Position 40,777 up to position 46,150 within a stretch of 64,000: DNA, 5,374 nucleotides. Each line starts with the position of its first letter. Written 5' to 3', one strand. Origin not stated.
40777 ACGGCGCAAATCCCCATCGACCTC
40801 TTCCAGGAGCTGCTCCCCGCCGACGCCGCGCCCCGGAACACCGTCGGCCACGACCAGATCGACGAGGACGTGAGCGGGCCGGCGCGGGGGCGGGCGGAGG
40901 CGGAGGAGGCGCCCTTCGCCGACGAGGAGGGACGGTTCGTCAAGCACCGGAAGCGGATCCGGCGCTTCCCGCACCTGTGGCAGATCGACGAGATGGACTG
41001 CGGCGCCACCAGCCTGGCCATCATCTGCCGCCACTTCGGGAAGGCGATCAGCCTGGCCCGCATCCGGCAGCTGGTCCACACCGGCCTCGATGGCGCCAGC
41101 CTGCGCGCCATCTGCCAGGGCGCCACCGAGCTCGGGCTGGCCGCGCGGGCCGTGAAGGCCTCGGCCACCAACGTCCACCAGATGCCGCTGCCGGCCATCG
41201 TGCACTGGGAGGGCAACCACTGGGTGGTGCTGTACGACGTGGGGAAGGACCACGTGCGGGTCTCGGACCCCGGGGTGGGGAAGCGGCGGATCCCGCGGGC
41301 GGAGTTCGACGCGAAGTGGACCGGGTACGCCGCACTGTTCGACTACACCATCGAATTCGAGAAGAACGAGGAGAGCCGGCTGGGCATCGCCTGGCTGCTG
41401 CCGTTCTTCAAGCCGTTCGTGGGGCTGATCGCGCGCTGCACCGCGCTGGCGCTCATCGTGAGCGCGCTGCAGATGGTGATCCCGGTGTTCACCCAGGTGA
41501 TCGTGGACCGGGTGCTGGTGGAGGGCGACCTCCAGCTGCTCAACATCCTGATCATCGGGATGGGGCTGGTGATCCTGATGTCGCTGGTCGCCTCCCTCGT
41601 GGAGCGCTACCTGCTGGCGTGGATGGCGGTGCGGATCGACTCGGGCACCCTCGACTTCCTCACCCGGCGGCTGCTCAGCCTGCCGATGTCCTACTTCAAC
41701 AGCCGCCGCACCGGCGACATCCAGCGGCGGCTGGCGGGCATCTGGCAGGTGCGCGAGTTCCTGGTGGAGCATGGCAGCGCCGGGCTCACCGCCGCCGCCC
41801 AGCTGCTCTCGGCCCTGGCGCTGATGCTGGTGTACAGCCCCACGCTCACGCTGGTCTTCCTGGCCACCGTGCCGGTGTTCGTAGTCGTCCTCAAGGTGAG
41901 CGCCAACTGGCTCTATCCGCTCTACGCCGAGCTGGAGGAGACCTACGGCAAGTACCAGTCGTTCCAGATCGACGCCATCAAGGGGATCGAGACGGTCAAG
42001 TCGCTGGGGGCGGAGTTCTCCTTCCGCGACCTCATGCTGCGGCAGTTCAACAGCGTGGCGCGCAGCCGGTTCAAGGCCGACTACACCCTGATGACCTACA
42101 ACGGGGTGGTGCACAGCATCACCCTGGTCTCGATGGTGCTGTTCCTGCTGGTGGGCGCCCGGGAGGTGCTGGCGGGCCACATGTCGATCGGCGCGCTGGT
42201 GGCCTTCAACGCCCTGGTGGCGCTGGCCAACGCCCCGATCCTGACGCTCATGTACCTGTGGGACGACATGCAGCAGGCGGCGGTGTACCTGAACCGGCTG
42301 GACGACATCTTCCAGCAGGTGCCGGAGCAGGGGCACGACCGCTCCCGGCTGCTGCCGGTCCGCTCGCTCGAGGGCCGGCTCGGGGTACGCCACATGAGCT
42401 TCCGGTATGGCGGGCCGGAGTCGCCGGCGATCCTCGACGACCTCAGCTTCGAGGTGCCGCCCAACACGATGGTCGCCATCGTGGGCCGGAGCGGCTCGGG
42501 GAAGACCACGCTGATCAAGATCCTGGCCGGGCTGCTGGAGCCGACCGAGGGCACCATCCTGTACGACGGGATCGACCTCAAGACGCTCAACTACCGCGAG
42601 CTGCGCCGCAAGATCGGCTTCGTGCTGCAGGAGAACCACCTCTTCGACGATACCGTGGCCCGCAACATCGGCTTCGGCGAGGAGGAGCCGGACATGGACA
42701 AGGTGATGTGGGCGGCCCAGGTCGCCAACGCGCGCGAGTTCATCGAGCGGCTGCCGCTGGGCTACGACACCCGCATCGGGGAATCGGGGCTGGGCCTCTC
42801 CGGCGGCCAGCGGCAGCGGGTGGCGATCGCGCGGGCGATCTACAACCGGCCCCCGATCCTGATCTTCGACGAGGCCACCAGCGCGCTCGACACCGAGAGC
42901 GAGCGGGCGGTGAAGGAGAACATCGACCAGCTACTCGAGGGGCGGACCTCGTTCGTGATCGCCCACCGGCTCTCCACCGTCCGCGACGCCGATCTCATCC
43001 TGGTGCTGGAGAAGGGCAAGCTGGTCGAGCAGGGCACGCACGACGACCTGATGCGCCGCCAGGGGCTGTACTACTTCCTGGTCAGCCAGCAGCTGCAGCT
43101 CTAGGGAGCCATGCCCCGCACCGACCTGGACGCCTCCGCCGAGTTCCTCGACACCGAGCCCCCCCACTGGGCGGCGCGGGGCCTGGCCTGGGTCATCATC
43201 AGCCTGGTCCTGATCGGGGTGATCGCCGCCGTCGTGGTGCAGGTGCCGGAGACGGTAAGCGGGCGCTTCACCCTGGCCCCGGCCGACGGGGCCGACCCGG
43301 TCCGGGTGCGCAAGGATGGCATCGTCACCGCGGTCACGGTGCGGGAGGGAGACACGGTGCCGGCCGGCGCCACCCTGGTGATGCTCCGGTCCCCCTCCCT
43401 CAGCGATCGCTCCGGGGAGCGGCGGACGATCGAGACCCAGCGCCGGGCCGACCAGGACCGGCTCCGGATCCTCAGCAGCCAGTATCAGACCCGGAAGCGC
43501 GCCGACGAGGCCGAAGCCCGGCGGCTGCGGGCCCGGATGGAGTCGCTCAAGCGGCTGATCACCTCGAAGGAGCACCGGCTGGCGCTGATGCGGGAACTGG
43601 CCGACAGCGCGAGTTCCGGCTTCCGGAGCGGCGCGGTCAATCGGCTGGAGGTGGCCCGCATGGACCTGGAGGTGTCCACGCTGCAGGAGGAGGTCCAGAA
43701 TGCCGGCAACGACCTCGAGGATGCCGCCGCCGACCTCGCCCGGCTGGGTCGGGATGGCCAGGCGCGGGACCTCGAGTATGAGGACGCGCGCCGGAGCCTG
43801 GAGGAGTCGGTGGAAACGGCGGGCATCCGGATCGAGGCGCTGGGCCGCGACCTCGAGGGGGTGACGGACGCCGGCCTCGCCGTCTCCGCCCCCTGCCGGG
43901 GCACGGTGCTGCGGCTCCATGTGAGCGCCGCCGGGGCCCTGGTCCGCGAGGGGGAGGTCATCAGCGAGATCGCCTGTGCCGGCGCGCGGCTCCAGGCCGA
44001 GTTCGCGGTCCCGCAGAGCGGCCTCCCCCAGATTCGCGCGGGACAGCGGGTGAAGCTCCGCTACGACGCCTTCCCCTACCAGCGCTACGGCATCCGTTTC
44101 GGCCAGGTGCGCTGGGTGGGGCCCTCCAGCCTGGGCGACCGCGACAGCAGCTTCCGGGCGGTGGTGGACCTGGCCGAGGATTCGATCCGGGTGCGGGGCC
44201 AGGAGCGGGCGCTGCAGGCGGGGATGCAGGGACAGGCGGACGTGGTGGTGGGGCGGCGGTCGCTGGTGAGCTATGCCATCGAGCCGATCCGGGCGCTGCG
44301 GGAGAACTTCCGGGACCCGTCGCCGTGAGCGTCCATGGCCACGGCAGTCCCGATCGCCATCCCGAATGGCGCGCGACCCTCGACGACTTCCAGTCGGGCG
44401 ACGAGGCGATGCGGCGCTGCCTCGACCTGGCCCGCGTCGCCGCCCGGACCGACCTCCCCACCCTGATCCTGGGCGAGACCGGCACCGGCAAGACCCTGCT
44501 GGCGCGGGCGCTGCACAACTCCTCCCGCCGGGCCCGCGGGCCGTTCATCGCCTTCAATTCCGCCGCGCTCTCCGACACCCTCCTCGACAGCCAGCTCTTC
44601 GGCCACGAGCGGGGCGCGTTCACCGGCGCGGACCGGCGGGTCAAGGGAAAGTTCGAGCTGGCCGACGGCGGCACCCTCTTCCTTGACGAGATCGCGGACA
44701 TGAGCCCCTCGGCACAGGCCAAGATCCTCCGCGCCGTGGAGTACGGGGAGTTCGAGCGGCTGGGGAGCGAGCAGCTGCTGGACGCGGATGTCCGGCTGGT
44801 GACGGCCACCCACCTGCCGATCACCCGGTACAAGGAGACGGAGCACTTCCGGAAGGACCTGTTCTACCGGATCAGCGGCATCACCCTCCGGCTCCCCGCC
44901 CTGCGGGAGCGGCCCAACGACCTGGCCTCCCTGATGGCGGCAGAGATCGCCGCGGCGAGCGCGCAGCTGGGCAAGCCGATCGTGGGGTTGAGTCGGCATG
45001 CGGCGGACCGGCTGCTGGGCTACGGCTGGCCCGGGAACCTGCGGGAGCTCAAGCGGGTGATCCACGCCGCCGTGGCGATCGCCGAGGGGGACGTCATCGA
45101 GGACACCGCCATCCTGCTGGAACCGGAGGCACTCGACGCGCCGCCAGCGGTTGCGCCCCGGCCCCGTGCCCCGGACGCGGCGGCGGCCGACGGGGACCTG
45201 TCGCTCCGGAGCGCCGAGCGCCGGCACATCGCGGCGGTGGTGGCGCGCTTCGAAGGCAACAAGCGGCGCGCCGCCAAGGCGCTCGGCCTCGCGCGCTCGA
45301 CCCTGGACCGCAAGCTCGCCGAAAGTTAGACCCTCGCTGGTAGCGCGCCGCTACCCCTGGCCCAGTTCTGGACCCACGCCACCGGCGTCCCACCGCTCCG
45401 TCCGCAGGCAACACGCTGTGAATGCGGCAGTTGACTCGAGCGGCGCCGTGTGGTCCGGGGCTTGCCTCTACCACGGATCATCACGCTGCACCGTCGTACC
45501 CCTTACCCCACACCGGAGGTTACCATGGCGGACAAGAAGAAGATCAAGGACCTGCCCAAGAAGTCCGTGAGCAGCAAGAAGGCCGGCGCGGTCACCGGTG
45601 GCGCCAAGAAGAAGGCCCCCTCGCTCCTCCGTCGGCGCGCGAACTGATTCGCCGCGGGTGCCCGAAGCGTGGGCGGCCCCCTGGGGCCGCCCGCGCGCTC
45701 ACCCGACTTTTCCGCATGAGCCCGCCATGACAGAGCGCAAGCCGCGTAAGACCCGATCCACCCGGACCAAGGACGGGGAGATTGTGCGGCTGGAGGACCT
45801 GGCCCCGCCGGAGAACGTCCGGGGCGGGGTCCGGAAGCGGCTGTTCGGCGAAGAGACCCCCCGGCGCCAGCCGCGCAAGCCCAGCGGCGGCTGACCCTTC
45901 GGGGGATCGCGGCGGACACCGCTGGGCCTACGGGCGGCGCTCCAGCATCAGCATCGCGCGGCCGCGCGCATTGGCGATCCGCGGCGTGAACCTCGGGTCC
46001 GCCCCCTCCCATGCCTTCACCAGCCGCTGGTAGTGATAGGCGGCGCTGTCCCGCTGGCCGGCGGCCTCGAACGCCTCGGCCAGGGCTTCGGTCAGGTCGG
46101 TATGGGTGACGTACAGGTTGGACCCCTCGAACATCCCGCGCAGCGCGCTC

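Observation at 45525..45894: Two unannotated lysine/arginine-rich peptide genes sharing a DL-P...V-x-GG motif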

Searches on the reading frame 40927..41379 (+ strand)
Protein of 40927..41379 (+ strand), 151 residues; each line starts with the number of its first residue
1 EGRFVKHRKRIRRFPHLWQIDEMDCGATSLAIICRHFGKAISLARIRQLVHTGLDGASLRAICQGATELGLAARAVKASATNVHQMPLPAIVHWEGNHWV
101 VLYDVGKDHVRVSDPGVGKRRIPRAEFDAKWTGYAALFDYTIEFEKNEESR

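Call 52: search_solved_structures(query=window:40927-41379:+, max_evalue=0.001, show_alignments=3)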
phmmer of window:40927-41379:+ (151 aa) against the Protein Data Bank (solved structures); distinct sequences matched with E-value up to 0.001: 12.
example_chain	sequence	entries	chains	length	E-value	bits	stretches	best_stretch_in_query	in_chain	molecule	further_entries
6mpz_A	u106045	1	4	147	1.1e-17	68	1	13-142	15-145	Double Glycine Motif Protease domain from AMS/PCAT Transporter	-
8hf6_A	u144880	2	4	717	1.3e-17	67.7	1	18-144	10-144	Competence factor transporting ATP-binding protein/permease ComA | Transport/processing ATP-binding protein ComA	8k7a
8hf4_A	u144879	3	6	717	1.3e-17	67.7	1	18-144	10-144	Transport/processing ATP-binding protein ComA | Competence factor transporting ATP-binding protein/permease ComA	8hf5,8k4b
8hf7_A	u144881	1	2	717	1.3e-17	67.7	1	18-144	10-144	Competence factor transporting ATP-binding protein/permease ComA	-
8vp3_A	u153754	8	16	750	6.7e-16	62.1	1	12-148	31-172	ABC-type bacteriocin transporter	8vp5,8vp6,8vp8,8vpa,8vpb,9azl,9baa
4ry2_A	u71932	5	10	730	8e-16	61.9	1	13-148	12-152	ABC-type bacteriocin transporter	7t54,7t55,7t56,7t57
4s0f_A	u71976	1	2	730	8e-16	61.9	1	13-148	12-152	ABC-type bacteriocin transporter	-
7n87_A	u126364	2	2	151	1.2e-15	61.3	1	12-146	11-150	ABC-type bacteriocin transporter | Peptidase C39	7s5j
3k8u_A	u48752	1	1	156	6.8e-15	58.8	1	13-137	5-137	Putative ABC transporter, ATP-binding protein ComA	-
8vp9_A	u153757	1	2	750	1.5e-14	57.8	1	12-148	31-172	ABC-type bacteriocin transporter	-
6v9z_A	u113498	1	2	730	1.5e-14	57.7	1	13-148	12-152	ABC-type bacteriocin transporter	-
5xe8_A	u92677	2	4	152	1.6e-14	57.7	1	18-137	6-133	Putative ABC transporter, ATP-binding protein ComA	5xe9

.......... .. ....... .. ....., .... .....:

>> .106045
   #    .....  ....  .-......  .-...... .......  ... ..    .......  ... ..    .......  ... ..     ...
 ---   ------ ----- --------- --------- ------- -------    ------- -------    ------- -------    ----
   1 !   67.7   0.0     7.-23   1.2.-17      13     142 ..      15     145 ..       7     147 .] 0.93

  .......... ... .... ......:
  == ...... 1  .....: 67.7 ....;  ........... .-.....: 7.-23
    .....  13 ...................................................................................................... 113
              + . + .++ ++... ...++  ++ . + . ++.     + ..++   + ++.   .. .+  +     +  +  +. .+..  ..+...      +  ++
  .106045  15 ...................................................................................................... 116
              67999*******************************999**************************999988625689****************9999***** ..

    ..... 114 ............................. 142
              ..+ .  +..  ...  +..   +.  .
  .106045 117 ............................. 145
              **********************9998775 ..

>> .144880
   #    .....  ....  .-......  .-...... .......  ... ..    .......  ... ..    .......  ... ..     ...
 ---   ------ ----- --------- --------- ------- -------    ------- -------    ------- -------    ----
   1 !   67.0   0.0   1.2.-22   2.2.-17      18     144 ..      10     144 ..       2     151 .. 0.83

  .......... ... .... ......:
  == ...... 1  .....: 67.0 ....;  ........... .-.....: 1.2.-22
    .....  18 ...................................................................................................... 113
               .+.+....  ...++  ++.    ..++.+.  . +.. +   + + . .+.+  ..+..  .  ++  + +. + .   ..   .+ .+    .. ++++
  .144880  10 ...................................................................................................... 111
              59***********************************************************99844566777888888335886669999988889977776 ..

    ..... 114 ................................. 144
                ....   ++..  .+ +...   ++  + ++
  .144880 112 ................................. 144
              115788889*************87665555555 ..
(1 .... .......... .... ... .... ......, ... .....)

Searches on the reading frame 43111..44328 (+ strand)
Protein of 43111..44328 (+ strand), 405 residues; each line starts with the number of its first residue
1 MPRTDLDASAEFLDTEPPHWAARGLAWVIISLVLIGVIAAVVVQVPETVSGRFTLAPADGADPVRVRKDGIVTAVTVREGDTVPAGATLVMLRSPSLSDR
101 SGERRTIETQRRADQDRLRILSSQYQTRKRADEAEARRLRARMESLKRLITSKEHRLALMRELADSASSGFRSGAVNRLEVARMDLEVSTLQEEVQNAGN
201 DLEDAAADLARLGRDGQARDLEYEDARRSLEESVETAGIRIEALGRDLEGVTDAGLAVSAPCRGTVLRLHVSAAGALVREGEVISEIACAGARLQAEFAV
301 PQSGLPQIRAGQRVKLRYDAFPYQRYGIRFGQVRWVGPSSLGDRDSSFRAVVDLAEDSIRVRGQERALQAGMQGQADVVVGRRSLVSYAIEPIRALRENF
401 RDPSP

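Call 4: search_protein_families(library=pfam, proteins=[window:43111-44328:+])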
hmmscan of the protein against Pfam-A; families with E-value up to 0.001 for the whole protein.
window:43111-44328:+ (405 aa): 2 families
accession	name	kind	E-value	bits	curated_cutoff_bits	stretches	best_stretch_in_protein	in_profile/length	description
PF13437.12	HlyD_3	-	2.9e-13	50.9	22.2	1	258-370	2-105/106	HlyD family secretion protein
PF16576.10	HlyD_D23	-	7.3e-12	45.5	30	1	64-336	22-184/214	Barrel-sandwich domain of CusB or HlyD membrane-fusion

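Call 6: search_protein_families(library=ncbifam, proteins=[window:43111-44328:+], max_evalue=1)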
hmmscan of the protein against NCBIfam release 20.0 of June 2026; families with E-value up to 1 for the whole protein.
window:43111-44328:+ (405 aa): 17 families
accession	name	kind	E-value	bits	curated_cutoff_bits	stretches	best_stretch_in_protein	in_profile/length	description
TIGR01843.1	type_I_hlyD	subfamily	1.1e-43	149.8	208.65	2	124-395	140-413/422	HlyD family type I secretion periplasmic adaptor subunit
TIGR03794.1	NHLM_micro_HlyD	equivalog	1.3e-12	47.4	156.2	1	28-328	25-328/421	NHLP bacteriocin system secretion protein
TIGR01730.1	RND_mfp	subfamily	1.3e-10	40.8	94.9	2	44-147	10-122/322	efflux RND transporter periplasmic adaptor subunit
TIGR01108.1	oadA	equivalog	1.1e-05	24.1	756.5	2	181-309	446-571/582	sodium-extruding oxaloacetate decarboxylase subunit alpha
NF004547.1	PRK05889.1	equivalog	0.00012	22.1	75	1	71-94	12-35/71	biotin/lipoyl-binding carrier protein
TIGR00999.1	8a0102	subfamily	0.0029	16.8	319.3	1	218-315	55-150/271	CzcB/NccB family metal efflux transporter periplasmic adaptor subunit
NF010643.0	PRK14040.1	subfamily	0.0037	15.8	892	1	64-92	566-594/595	oxaloacetate decarboxylase subunit alpha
NF006079.0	PRK08225.1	equivalog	0.0044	17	95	1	63-92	40-69/70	acetyl-CoA carboxylase biotin carboxyl carrier protein subunit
NF004173.0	PRK05641.1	equivalog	0.007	16.9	199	1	66-92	126-152/153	putative acetyl-CoA carboxylase biotin carboxyl carrier protein subunit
NF047903.1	MmDecMmdC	equivalog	0.014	15.8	200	0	256-302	64-107/132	methylmalonyl-CoA decarboxylase subunit gamma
TIGR01347.1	sucB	equivalog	0.017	14.3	378.65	1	65-147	47-129/404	dihydrolipoyllysine-residue succinyltransferase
TIGR01348.1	PDHac_trf_long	equivalog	0.024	13.2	552.1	1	65-293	46-234/587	dihydrolipoyllysine-residue acetyltransferase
NF011457.0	PRK14875.1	equivalog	0.026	13.5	307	1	67-129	52-112/372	acetoin dehydrogenase dihydrolipoyllysine-residue acetyltransferase subunit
NF008814.0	PRK11854.1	equivalog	0.042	12.3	722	0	68-112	50-94/637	pyruvate dehydrogenase complex dihydrolipoyllysine-residue acetyltransferase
NF004309.0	PRK05704.1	equivalog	0.053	12.9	449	1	65-162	49-145/408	2-oxoglutarate dehydrogenase complex dihydrolipoyllysine-residue succinyltransferase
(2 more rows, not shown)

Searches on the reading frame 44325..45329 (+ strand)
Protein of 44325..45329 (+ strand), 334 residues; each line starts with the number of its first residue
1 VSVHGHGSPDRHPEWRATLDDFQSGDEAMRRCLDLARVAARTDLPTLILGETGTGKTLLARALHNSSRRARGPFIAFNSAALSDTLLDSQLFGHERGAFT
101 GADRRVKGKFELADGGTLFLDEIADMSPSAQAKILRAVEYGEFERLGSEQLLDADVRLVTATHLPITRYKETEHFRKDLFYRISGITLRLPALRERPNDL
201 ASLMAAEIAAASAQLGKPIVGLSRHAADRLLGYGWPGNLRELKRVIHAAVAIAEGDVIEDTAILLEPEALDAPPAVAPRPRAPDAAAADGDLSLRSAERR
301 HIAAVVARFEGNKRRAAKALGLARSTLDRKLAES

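Call 4: search_protein_families(library=pfam, proteins=[window:44325-45329:+])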
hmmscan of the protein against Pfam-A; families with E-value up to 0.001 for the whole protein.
window:44325-45329:+ (334 aa): 8 families
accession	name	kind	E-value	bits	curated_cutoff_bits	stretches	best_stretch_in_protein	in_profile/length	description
PF00158.32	Sigma54_activat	-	3.4e-60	203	20.2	1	26-188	5-167/168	Sigma-54 interaction domain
PF14532.12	Sigma54_activ_2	-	3.1e-17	63.5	25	1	38-193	16-138/138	Sigma-54 interaction domain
PF25601.1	AAA_lid_14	-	5.2e-14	52.3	27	1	194-260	1-67/87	AAA+ ATPase lid domain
PF02954.25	HTH_8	-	1.2e-09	38.2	22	1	294-333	2-41/42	Bacterial regulatory protein, Fis family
PF01078.27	Mg_chelatase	-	2.4e-06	27.6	20.3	0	101-163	93-157/207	Magnesium chelatase, subunit ChlI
PF07728.20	AAA_5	-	3e-06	27.7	22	1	46-163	2-122/139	AAA domain (dynein-related subfamily)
PF00004.35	AAA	-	9.6e-06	26.5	21.2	1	47-136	2-90/131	ATPase family associated with various cellular activities (AAA)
PF13191.12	AAA_16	-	0.00012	23.1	32.6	1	35-97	15-84/167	AAA ATPase domain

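Call 6: search_protein_families(library=ncbifam, proteins=[window:44325-45329:+], max_evalue=1)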
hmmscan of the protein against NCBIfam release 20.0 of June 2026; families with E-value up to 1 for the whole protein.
window:44325-45329:+ (334 aa): 43 families (the best 25 are shown)
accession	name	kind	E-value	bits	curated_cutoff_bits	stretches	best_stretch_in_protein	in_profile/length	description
TIGR01817.1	nifA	equivalog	5.3e-81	273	528.85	1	27-278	203-453/534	nif-specific transcriptional activator NifA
NF003451.0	PRK05022.1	equivalog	1.9e-78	264.4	476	1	28-329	198-503/512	nitric oxide reductase transcriptional regulator NorR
TIGR01818.1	ntrC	equivalog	2e-77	261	558.6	1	36-333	151-462/463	nitrogen regulation protein NR(I)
NF038308.1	RNA_repair_RtcR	equivalog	3.9e-77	260.3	650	1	26-328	186-505/530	RNA repair transcriptional activator RtcR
NF008469.0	PRK11361.1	equivalog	1.8e-75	254.4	714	1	28-333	152-453/461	acetoacetate metabolism transcriptional regulator AtoC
TIGR02974.1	phageshock_pspF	equivalog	3e-75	253.5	443.55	1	27-267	6-247/336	phage shock protein operon transcriptional activator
NF041552.1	TF_PrdR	equivalog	2.4e-74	250.7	795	1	27-332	274-574/577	sigma-54 dependent transcriptional regulator PrdR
TIGR02915.1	PEP_resp_reg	equivalog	7.8e-74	249.1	502.6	1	24-328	143-436/445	PEP-CTERM-box response regulator transcription factor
NF050807.1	TransRegFlbDCaul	equivalog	2.6e-72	244.1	750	1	22-332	120-436/454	sigma-54-dependent transcriptional regulator FlbD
NF007689.0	PRK10365.1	equivalog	1.6e-69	234.8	760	1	27-332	146-440/441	sigma-54-dependent response regulator transcription factor ZraR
TIGR02329.1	propionate_PrpR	equivalog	6.2e-68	229.7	499.2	1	16-331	208-524/526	propionate catabolism operon regulatory protein PrpR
NF008622.0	PRK11608.1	equivalog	5.9e-67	226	529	1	36-325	22-314/329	phage shock protein operon transcriptional activator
NF011695.0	PRK15115.1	equivalog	4.5e-65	220.1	763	1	26-263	141-378/445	two-component system response regulator GlrR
NF011958.0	PRK15429.1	equivalog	2.4e-64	218.1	830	1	26-328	385-678/692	formate hydrogenlyase transcriptional activator FlhA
NF049963.1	RespRegFlgRCampy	domain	8.2e-64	216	750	1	18-266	132-380/429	fla regulon two-component system response regulator FlgR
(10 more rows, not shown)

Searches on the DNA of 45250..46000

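Call 79: search_rna_families(source=window, start=45250, end=46000, threshold=evalue, max_evalue=1)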
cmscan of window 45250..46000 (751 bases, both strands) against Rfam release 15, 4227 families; matches with E-value up to 1: 1.
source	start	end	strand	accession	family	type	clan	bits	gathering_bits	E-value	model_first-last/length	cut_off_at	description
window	45658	45700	+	RF01811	PtaRNA1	Gene; antitoxin;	-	21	47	0.13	1-72/72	no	Plasmid transferred anti-sense RNA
